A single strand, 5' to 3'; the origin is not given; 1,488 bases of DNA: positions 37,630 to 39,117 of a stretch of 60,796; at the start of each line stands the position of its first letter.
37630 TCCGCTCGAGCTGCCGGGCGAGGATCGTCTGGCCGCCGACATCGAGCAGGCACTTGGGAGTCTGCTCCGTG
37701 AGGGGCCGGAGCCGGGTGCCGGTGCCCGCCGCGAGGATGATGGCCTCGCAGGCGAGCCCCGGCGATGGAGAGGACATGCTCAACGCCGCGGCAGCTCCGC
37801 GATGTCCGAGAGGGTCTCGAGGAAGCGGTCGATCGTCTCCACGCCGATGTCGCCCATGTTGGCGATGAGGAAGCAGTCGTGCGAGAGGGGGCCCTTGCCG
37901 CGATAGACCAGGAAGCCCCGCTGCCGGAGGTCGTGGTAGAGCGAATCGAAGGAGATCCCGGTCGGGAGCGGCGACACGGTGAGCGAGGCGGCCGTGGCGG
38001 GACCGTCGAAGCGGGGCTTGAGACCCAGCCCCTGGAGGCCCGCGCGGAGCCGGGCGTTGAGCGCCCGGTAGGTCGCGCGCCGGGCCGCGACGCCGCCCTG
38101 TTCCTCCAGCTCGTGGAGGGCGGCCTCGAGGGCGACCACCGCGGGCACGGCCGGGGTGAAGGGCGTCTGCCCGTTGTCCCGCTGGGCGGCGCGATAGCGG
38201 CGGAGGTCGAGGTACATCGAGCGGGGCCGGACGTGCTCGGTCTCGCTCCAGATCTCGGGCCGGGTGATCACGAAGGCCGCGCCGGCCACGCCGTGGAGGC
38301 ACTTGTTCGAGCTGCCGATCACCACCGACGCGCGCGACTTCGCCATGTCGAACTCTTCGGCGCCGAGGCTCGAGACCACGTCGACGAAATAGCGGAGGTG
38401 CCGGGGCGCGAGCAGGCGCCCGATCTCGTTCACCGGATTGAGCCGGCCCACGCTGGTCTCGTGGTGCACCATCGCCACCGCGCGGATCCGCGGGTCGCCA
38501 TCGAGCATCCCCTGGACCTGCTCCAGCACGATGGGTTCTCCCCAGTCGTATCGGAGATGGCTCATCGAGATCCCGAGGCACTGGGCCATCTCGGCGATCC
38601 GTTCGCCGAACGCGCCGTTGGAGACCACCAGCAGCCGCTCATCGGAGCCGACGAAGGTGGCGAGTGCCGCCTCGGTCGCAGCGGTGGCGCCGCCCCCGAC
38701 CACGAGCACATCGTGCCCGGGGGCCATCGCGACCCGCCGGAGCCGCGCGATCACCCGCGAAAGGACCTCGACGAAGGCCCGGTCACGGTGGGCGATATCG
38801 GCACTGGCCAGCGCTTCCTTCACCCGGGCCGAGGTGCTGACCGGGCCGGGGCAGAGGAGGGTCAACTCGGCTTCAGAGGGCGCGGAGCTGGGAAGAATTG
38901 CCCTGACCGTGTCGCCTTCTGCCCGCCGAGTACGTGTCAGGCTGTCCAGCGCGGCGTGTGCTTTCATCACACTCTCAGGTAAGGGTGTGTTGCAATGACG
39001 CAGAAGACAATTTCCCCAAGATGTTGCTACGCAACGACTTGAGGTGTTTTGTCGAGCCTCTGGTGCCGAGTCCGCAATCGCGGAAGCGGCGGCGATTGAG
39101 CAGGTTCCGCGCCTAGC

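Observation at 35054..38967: PhnW-like aminotransferase + LicC/PntC-like cytidylyltransferase + two tandem CDP-alcohol phosphatidyltransferases: candidate pathway installing an aminophosphonate (or amino-alcohol phosphate) head group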

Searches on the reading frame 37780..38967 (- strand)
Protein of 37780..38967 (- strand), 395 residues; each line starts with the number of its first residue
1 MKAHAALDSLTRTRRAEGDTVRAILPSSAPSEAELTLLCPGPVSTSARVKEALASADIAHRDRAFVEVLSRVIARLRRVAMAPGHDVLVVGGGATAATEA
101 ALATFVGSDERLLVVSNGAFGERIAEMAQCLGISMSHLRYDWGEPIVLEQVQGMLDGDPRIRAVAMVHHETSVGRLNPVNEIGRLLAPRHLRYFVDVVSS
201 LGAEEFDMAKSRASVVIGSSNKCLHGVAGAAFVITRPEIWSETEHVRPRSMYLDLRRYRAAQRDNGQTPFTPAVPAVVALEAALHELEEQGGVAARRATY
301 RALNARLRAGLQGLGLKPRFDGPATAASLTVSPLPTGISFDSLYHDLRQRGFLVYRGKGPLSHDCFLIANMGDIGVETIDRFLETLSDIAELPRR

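Call 5: search_protein_families(library=pfam, proteins=[window:37780-38967:-], max_evalue=0.01)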
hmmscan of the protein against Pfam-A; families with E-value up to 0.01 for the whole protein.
window:37780-38967:- (395 aa): 1 family
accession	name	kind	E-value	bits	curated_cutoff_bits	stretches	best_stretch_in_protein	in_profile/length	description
PF00266.25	Aminotran_5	-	2.2e-17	63.6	21.5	1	67-316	43-296/371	Aminotransferase class-V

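Call 6: search_protein_families(library=ncbifam, proteins=[window:37780-38967:-], max_evalue=0.01)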
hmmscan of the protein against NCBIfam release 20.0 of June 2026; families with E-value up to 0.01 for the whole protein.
window:37780-38967:- (395 aa): 14 families
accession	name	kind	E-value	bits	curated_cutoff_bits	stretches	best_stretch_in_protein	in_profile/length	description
TIGR03301.1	PhnW-AepZ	equivalog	1.7e-93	313.9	360.8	1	37-389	2-354/355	2-aminoethylphosphonate aminotransferase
NF010006.0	PRK13479.1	equivalog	1.1e-74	251.8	296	1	33-388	4-359/369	2-aminoethylphosphonate--pyruvate transaminase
TIGR02326.1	transamin_PhnW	equivalog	3.6e-72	243.5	400.8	1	35-388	4-358/363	2-aminoethylphosphonate--pyruvate transaminase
NF046070.1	PyrdoxPyrvTramin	equivalog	1e-43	149.6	600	1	35-373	6-346/369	pyridoxamine--pyruvate transaminase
NF045640.1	AspGlyoxATaseBhcA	equivalog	2.4e-33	115.6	650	1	37-344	7-317/395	L-aspartate--glyoxylate aminotransferase BhcA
TIGR01364.1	serC_1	equivalog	3.7e-10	39.2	443.6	1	56-297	34-262/358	phosphoserine transaminase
NF003764.0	PRK05355.1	equivalog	2.3e-09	36.6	253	1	57-298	38-262/357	3-phosphoserine/phosphohydroxythreonine transaminase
TIGR04343.1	egtE_PLP_lyase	equivalog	8e-09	34.7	400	1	74-313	61-292/370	ergothioneine biosynthesis PLP-dependent enzyme EgtE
TIGR01366.1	serC_3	equivalog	3.5e-06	26.4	401.65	1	54-298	28-264/361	phosphoserine transaminase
TIGR03402.1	FeS_nifS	equivalog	4.7e-05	22.3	530.75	1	83-236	58-211/379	cysteine desulfurase NifS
TIGR03235.1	DNA_S_dndA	equivalog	6.7e-05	22.3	480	1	132-317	112-283/353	cysteine desulfurase DndA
TIGR01977.1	am_tr_V_EF2568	hypoth_equivalog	6.7e-05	22.1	377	1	126-236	105-213/376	cysteine desulfurase family protein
NF010611.0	PRK14012.1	equivalog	0.00083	18.4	548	1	145-239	133-226/406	IscS subfamily cysteine desulfurase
NF002806.0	PRK02948.1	subfamily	0.0024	16.9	304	1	162-290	140-254/381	IscS subfamily cysteine desulfurase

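Call 7: find_related_loci(query=window:37780-38967:-, collection=genome_contigs, flank=10000)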
Query window:37780-38967:- (395 aa) in genome_contigs; peptide patterns used: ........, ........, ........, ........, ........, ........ (x = any residue, [..] = any of these).
190 stretches matched a pattern; 55 encode a relative of the query (tblastn E <= 1e-3); 52 distinct loci.
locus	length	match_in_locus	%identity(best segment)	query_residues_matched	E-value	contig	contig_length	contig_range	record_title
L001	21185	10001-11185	89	1-395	0e+0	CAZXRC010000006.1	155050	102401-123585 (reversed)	MAG TPA_asm: uncultured Gemmatimonadaceae bacterium isolate SRP237561_co1_380 genome assembly, contig: NODE_108_length_1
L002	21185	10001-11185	88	1-395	0e+0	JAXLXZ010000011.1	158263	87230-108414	MAG: Gemmatimonadales bacterium isolate STL-GEM5 C2.198.fa-11, whole genome shotgun sequence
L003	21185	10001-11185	84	1-395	0e+0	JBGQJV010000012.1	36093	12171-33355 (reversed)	MAG: Gemmatimonadota bacterium isolate OBJ2_061818_070_14 k141_2335443_length_36093_cov_23.2642, whole genome shotgun se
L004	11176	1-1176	86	4-395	0e+0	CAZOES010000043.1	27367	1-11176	MAG TPA_asm: uncultured Gemmatimonadaceae bacterium isolate SRP237561_co1_305 genome assembly, contig: NODE_2651_length_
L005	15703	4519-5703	78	1-394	0e+0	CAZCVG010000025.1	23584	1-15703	MAG TPA_asm: uncultured Gemmatimonadaceae bacterium isolate SRP287453_co1_140 genome assembly, contig: NODE_3727_length_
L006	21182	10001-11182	78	1-393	0e+0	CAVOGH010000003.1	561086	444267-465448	MAG: uncultured Gemmatimonadales bacterium isolate MFD09964.bin.1.312 genome assembly, contig: contig_29292, whole genom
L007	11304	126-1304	79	1-393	0e+0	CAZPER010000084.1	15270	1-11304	MAG TPA_asm: uncultured Gemmatimonadaceae bacterium isolate SRP302447_co1_815 genome assembly, contig: NODE_10307_length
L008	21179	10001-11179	79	1-393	0e+0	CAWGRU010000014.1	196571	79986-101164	MAG: uncultured Gemmatimonadales bacterium isolate MFD05942.bin.1.100 genome assembly, contig: contig_64276, whole genom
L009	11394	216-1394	78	1-393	0e+0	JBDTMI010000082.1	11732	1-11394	MAG: Gemmatimonadales bacterium isolate cluster3_bin.122 NODE_23890_length_11732_cov_68.121350, whole genome shotgun seq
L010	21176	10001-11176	80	1-392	0e+0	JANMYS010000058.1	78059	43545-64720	MAG: Gemmatimonadota bacterium isolate OTE_8_metabat_20 OTE_8_k141_2939395, whole genome shotgun sequence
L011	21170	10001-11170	79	1-390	0e+0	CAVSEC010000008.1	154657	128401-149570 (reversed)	MAG: uncultured Gemmatimonadales bacterium isolate MFD02134.bin.2.180 genome assembly, contig: contig_20737, whole genom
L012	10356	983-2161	77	1-393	0e+0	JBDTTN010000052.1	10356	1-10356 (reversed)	MAG: Gemmatimonadota bacterium isolate cluster3_bin.297 NODE_29417_length_10356_cov_7.854868, whole genome shotgun seque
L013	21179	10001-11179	75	1-393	0e+0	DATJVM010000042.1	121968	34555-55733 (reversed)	MAG TPA_asm: Gemmatimonadales bacterium isolate SMAG_U15073 k141_3171615, whole genome shotgun sequence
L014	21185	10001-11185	77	1-394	0e+0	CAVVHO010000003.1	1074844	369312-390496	MAG: uncultured Gemmatimonadales bacterium isolate MFD02242.bin.1.342 genome assembly, contig: contig_327, whole genome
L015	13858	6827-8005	77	1-393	0e+0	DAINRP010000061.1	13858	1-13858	MAG TPA_asm: Gemmatimonadales bacterium isolate CTOTU26091 NODE_2118_length_13858_cov_6.536405, whole genome shotgun seq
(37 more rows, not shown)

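Call 8: find_homologous_proteins(query=window:37780-38967:-)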
Query window:37780-38967:- (395 aa): 392 proteins with E <= 0.001 among 8000 candidates; the best 120 are listed.
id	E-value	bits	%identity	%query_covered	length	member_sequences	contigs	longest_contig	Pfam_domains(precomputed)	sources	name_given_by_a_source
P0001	4.3e-254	861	100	100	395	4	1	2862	PF00266.26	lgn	-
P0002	4.5e-229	778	90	100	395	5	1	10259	PF00266.26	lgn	-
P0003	4.8e-228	775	89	100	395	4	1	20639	PF00266.26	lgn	-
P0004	9.2e-227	771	89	100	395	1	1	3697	PF00266.26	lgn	-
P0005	2.9e-224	762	87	100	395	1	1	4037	PF00266.26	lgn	-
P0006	6.9e-223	758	86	100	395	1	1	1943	PF00266.26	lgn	-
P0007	2.6e-222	756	86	100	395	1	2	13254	PF00266.26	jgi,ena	-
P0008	2.3e-220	750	86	100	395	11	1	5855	PF00266.26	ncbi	-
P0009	3.4e-220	749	86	100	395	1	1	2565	PF00266.26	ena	-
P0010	4.3e-219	745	86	100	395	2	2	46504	PF00266.26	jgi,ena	-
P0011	1.9e-217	740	85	100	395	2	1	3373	PF00266.26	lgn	-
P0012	1.9e-217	740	85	100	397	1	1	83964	PF00266.26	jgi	jgi:2-aminoethylphosphonate-pyruvate transaminase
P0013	4.7e-217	739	85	99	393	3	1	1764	PF00266.26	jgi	jgi:2-aminoethylphosphonate-pyruvate transaminase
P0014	4.8e-216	735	84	100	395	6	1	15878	PF00266.26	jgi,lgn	jgi:2-aminoethylphosphonate-pyruvate transaminase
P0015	1.1e-207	708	82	99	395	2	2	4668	PF00266.26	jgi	jgi:2-aminoethylphosphonate-pyruvate transaminase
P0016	5.4e-203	692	77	100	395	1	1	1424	PF00266.26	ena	-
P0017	5.7e-203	692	81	99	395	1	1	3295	PF00266.26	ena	-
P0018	6.6e-203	692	80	100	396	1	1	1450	PF00266.26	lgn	-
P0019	1.0e-202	691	87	91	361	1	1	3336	PF00266.26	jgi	jgi:2-aminoethylphosphonate-pyruvate transaminase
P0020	1.1e-202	691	79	100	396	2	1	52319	PF00266.26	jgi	-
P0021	1.6e-202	691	78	100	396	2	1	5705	PF00266.26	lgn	-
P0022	3.9e-202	690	80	99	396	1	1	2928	PF00266.26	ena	-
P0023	3.7e-201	686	78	99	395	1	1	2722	PF00266.26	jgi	jgi:2-aminoethylphosphonate-pyruvate transaminase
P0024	4.1e-201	686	80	99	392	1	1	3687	PF00266.26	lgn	-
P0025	1.8e-200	684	77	100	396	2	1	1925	PF00266.26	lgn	-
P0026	1.9e-200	684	78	99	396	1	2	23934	PF00266.26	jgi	jgi:2-aminoethylphosphonate-pyruvate transaminase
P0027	1.9e-200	684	78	100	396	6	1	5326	PF00266.26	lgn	-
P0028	4.1e-200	683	80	99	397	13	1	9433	PF00266.26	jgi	jgi:2-aminoethylphosphonate-pyruvate transaminase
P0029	1.4e-199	681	78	100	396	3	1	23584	PF00266.26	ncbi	-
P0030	1.4e-199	681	79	99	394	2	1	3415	PF00266.26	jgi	jgi:2-aminoethylphosphonate-pyruvate transaminase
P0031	1.9e-199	681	78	99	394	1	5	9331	PF00266.26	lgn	-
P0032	2.8e-199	680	79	99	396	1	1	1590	PF00266.26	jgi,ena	-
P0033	1.1e-198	678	78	99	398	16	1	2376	PF00266.26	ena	-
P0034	2.5e-198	677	78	99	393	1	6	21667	PF00266.26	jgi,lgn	jgi:2-aminoethylphosphonate-pyruvate transaminase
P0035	6.4e-198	676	77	100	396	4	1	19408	PF00266.26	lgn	-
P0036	7.2e-198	676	77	100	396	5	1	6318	PF00266.26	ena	-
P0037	7.9e-198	675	79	99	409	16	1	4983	PF00266.26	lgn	-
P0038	2.0e-197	674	78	100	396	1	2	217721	PF00266.26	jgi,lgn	-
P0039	2.0e-197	674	77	100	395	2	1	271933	PF00266.26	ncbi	-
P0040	4.4e-197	673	77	100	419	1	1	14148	PF00266.26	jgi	jgi:2-aminoethylphosphonate-pyruvate transaminase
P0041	4.7e-197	673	76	99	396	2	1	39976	PF00266.26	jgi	jgi:2-aminoethylphosphonate-pyruvate transaminase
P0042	5.7e-197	673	77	100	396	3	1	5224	PF00266.26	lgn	-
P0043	1.2e-196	672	78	99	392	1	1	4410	PF00266.26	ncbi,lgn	-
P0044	2.1e-196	671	77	100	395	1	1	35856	PF00266.26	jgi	-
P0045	4.5e-196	670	77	99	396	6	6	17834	PF00266.26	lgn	-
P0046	5.9e-196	669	77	100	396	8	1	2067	PF00266.26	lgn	-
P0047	7.0e-196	669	78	98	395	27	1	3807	PF00266.26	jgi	jgi:2-aminoethylphosphonate-pyruvate transaminase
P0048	8.7e-196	669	77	100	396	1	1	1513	PF00266.26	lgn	-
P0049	1.9e-195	668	76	100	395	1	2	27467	PF00266.26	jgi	jgi:2-aminoethylphosphonate-pyruvate transaminase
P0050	2.0e-195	668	78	99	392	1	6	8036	PF00266.26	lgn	-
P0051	2.1e-195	667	77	99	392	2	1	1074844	PF00266.26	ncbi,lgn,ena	-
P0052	2.2e-195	667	77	100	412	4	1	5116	PF00266.26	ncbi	-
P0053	2.6e-195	667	77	99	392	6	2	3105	PF00266.26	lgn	-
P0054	3.3e-195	667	76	100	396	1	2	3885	PF00266.26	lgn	-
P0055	8.3e-195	665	76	100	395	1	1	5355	PF00266.26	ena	-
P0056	8.7e-195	665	77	100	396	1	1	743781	PF00266.26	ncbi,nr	ncbi:MAG: aminotransferase class V-fold PLP-dependent enzyme [Gemmatimonadetes bacterium]|nr:aminotr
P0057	9.3e-195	665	77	99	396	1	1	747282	PF00266.26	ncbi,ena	-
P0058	1.1e-194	665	77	99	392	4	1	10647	PF00266.26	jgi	jgi:2-aminoethylphosphonate-pyruvate transaminase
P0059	1.2e-194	665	77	99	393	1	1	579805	PF00266.26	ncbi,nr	ncbi:MAG: aminotransferase class V-fold PLP-dependent enzyme [Gemmatimonadetes bacterium]|nr:aminotr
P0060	1.2e-194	665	77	99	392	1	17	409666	PF00266.26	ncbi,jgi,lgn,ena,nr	ncbi:MAG: aminotransferase class V-fold PLP-dependent enzyme [Gemmatimonadetes bacterium]|nr:aminotr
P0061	2.2e-194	664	76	99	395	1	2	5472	PF00266.26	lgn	-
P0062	2.4e-194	664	77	99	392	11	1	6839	PF00266.26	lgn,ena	-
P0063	2.8e-194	664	77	99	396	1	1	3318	PF00266.26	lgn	-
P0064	6.4e-194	663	77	100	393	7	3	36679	PF00266.26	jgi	jgi:2-aminoethylphosphonate-pyruvate transaminase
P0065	7.1e-194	662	77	99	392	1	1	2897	PF00266.26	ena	-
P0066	1.1e-193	662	74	100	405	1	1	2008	PF00266.26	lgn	-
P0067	1.6e-193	661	75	100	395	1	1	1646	PF00266.26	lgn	-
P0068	4.8e-193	660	77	99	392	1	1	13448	PF00266.26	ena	-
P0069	8.3e-193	659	75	100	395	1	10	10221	PF00266.26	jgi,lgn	jgi:2-aminoethylphosphonate-pyruvate transaminase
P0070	1.3e-192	658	76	100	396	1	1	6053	PF00266.26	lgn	-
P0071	1.4e-192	658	76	99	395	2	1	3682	PF00266.26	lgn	-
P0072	1.9e-192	658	75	99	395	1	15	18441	PF00266.26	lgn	-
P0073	7.6e-192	656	81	92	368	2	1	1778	PF00266.26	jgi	jgi:2-aminoethylphosphonate-pyruvate transaminase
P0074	1.2e-191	655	76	98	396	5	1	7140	PF00266.26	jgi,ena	-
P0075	3.0e-191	654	74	100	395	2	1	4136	PF00266.26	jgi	jgi:2-aminoethylphosphonate-pyruvate transaminase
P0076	9.8e-190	649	84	87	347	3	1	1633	PF00266.26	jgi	jgi:2-aminoethylphosphonate-pyruvate transaminase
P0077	3.2e-189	647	75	99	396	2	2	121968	PF00266.26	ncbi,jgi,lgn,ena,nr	ncbi:MAG TPA: aminotransferase class V-fold PLP-dependent enzyme [Gemmatimonadales bacterium]|nr:ami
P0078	1.3e-187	642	74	99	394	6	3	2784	PF00266.26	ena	-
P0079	1.4e-187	642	74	100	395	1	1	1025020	PF00266.26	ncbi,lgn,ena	-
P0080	2.6e-187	641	83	88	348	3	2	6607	PF00266.26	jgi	jgi:2-aminoethylphosphonate-pyruvate transaminase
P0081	4.8e-187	640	80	91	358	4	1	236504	PF00266.26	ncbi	ncbi:MAG: aminotransferase class V-fold PLP-dependent enzyme [Gemmatimonadales bacterium]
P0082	5.9e-182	623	73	99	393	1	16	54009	PF00266.26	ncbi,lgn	-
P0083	6.1e-181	620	69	100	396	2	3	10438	PF00266.26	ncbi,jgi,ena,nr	ncbi:MAG: aminotransferase class V-fold PLP-dependent enzyme [Gemmatimonadota bacterium]|nr:aminotra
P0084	7.1e-181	620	71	100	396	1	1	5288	PF00266.26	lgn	-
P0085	1.3e-179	615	73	99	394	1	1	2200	PF00266.26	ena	-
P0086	1.7e-178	612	68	100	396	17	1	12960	PF00266.26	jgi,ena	jgi:2-aminoethylphosphonate-pyruvate transaminase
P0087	1.5e-177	609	69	100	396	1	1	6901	PF00266.26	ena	-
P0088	1.9e-177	608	80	87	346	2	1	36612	PF00266.26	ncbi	-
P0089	1.6e-176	605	77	89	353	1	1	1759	PF00266.26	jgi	jgi:2-aminoethylphosphonate-pyruvate transaminase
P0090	2.2e-176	605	78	88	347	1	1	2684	PF00266.26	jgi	-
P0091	1.1e-175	603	77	89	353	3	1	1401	PF00266.26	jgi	jgi:2-aminoethylphosphonate-pyruvate transaminase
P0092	4.2e-172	591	86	78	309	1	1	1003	PF00266.26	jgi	jgi:2-aminoethylphosphonate-pyruvate transaminase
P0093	3.3e-165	568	66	98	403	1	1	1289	PF00266.26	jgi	-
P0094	4.4e-163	561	65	98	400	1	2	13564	PF00266.26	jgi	jgi:2-aminoethylphosphonate-pyruvate transaminase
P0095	2.4e-162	559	69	89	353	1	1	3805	PF00266.26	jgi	jgi:2-aminoethylphosphonate-pyruvate transaminase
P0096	4.1e-159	548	64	99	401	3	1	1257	PF00266.26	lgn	-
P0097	1.9e-158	546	67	92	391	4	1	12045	PF00266.26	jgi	jgi:2-aminoethylphosphonate-pyruvate transaminase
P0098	4.4e-158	545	65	94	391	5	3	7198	PF00266.26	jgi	jgi:2-aminoethylphosphonate-pyruvate transaminase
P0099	1.7e-157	543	64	100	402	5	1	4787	PF00266.26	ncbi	-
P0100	8.3e-156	537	82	77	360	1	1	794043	PF00266.26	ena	-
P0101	9.2e-153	527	65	90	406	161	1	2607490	PF00266.26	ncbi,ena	-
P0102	5.0e-146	505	79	71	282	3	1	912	PF00266.26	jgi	jgi:2-aminoethylphosphonate-pyruvate transaminase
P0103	1.3e-144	500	68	86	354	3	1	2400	PF00266.26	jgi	jgi:2-aminoethylphosphonate-pyruvate transaminase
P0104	3.2e-140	486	86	63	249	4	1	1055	PF00266.26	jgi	jgi:2-aminoethylphosphonate-pyruvate transaminase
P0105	1.8e-133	464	79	66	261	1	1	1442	PF00266.26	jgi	jgi:2-aminoethylphosphonate-pyruvate transaminase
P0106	8.4e-124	432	53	92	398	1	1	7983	PF00266.26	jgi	jgi:2-aminoethylphosphonate-pyruvate transaminase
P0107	1.1e-123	431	56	92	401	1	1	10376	PF00266.26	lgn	-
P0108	7.8e-122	425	52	93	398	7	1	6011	PF00266.26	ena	-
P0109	5.0e-121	423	55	90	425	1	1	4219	PF00266.26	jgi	jgi:2-aminoethylphosphonate-pyruvate transaminase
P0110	1.3e-119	418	50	92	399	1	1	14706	PF00266.26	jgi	jgi:2-aminoethylphosphonate-pyruvate transaminase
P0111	5.5e-119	416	80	61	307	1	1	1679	PF00266.26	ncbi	-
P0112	1.6e-115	405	55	90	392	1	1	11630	PF00266.26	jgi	jgi:2-aminoethylphosphonate-pyruvate transaminase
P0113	5.7e-113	396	51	90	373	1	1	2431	PF00266.26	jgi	jgi:2-aminoethylphosphonate-pyruvate transaminase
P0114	3.6e-111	390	52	94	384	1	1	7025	PF00266.26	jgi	jgi:2-aminoethylphosphonate-pyruvate transaminase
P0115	5.0e-111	390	53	89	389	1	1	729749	PF00266.26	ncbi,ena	-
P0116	5.2e-111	390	54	90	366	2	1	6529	PF00266.26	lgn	-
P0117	5.3e-111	390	54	89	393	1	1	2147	PF00266.26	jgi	jgi:2-aminoethylphosphonate-pyruvate transaminase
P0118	2.4e-110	388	54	90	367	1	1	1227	PF00266.26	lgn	-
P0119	5.1e-110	386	56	79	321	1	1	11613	PF00266.26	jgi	jgi:2-aminoethylphosphonate-pyruvate transaminase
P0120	7.1e-110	386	54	89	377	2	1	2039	PF00266.26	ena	-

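Call 13: search_solved_structures(query=window:37780-38967:-, max_evalue=0.0001)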
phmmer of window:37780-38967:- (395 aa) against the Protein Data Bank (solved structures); distinct sequences matched with E-value up to 0.0001: 36.
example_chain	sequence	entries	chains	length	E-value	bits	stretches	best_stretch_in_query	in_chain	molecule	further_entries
1m32_A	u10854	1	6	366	7.8e-59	203.2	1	36-383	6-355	2-aminoethylphosphonate-pyruvate aminotransferase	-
9kk8_A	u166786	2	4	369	1.4e-50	176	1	34-385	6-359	2-aminoethylphosphonate--pyruvate transaminase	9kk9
9kka_A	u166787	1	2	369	9.8e-50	173.2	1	34-385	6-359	2-aminoethylphosphonate--pyruvate transaminase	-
7e7g_A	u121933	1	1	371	1.5e-47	166.1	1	33-374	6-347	2-aminoethylphosphonate--pyruvate transaminase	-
2dr1_A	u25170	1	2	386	5.3e-40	141.2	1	36-390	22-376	386aa long hypothetical serine aminotransferase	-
6pd1_A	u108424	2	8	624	7.4e-37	130.9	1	36-387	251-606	Nucleotidyl transferase/aminotransferase, class V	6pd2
2yri_A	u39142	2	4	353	2.1e-30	109.6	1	36-386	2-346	Aminotransferase, class V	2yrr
1iug_A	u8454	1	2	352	1.3e-27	100.5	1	37-373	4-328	putative aspartate aminotransferase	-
2z9u_A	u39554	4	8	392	2.4e-27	99.6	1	36-372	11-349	Aspartate aminotransferase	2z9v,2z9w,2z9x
3isl_A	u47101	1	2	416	6.8e-26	94.8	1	36-372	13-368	Purine catabolism protein pucG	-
3zrp_A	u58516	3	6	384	4e-24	89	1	37-321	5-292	SERINE-PYRUVATE AMINOTRANSFERASE (AGXT)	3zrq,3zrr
9os7_A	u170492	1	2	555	5.5e-23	85.2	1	37-325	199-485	Methionine--tRNA ligase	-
3f0h_A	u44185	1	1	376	8.2e-22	81.4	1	41-378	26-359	Aminotransferase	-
3kgw_A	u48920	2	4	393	2e-21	80.1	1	35-388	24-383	Alanine-glyoxylate aminotransferase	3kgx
1vjo_A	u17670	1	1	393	2.6e-21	79.7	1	31-388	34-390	alanine--glyoxylate aminotransferase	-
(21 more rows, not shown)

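Call 23: find_encoding_contigs(protein=P0051, flank=10000, max_places=2)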
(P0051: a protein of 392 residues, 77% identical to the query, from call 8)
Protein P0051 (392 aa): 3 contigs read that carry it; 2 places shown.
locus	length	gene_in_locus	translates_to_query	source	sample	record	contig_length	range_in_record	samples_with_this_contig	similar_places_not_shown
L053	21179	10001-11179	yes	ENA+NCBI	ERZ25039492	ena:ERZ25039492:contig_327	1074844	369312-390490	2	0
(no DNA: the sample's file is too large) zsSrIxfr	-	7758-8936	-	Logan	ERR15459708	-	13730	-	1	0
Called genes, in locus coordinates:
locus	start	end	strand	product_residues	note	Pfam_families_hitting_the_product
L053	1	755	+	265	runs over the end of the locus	-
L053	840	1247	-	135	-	-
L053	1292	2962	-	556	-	PF07244:POTRA (faint)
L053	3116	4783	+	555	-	PF02348:CTP_transf_3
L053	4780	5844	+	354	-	PF03102:NeuB, PF08666:SAF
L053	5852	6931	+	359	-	PF04230:PS_pyruv_trans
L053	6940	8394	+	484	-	PF01943:Polysacc_synt, PF13440:Polysacc_synt_3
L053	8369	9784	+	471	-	-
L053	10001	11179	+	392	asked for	PF00266:Aminotran_5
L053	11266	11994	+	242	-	PF00483:NTP_transferase, PF01128:IspD (weak), PF12804:NTP_transf_3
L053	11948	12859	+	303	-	PF01066:CDP-OH_P_transf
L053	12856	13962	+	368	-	PF01066:CDP-OH_P_transf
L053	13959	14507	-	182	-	PF08327:AHSA1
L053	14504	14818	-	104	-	PF12840:HTH_20, PF01022:HTH_5, PF12802:MarR_2 (weak)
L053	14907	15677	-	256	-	PF00483:NTP_transferase, PF01128:IspD (weak), PF12804:NTP_transf_3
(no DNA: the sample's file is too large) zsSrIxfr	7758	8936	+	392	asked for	PF00266:Aminotran_5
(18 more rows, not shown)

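Call 25: find_encoding_contigs(protein=P0101, flank=10000, max_places=2)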
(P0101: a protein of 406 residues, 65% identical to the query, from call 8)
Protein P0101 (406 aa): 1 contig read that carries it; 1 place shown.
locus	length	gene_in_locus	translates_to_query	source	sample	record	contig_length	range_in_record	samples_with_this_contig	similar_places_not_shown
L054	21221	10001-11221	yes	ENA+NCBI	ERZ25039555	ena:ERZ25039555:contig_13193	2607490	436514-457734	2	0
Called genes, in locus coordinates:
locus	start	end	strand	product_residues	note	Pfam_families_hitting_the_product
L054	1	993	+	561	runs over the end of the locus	PF20604:DUF6798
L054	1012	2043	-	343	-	PF01073:3Beta_HSD, PF01370:Epimerase, PF02719:Polysacc_synt_2, PF04321:RmlD_sub_bind, PF07993:NAD_binding_4, PF13460:NAD_binding_10, PF16363:GDP_Man_Dehyd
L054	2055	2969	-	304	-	PF00483:NTP_transferase, PF12804:NTP_transf_3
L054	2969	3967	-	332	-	PF00155:Aminotran_1_2 (weak), PF01041:DegT_DnrJ_EryC1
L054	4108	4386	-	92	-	PF00583:Acetyltransf_1, PF13508:Acetyltransf_7, PF08445:FR47 (weak), PF13673:Acetyltransf_10 (weak)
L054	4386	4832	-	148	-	-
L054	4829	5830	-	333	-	PF00535:Glycos_transf_2, PF13641:Glyco_tranf_2_3 (weak)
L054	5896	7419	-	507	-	PF01943:Polysacc_synt, PF13440:Polysacc_synt_3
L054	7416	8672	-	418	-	PF13439:Glyco_transf_4, PF13692:Glyco_trans_1_4 (weak)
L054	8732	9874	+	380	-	PF13439:Glyco_transf_4 (weak), PF00534:Glycos_transf_1, PF13692:Glyco_trans_1_4, PF13524:Glyco_trans_1_2 (weak)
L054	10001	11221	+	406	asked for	PF00266:Aminotran_5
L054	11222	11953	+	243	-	PF00483:NTP_transferase, PF12804:NTP_transf_3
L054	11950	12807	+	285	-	PF01066:CDP-OH_P_transf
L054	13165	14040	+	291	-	PF01066:CDP-OH_P_transf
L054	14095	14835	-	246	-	PF00483:NTP_transferase, PF12804:NTP_transf_3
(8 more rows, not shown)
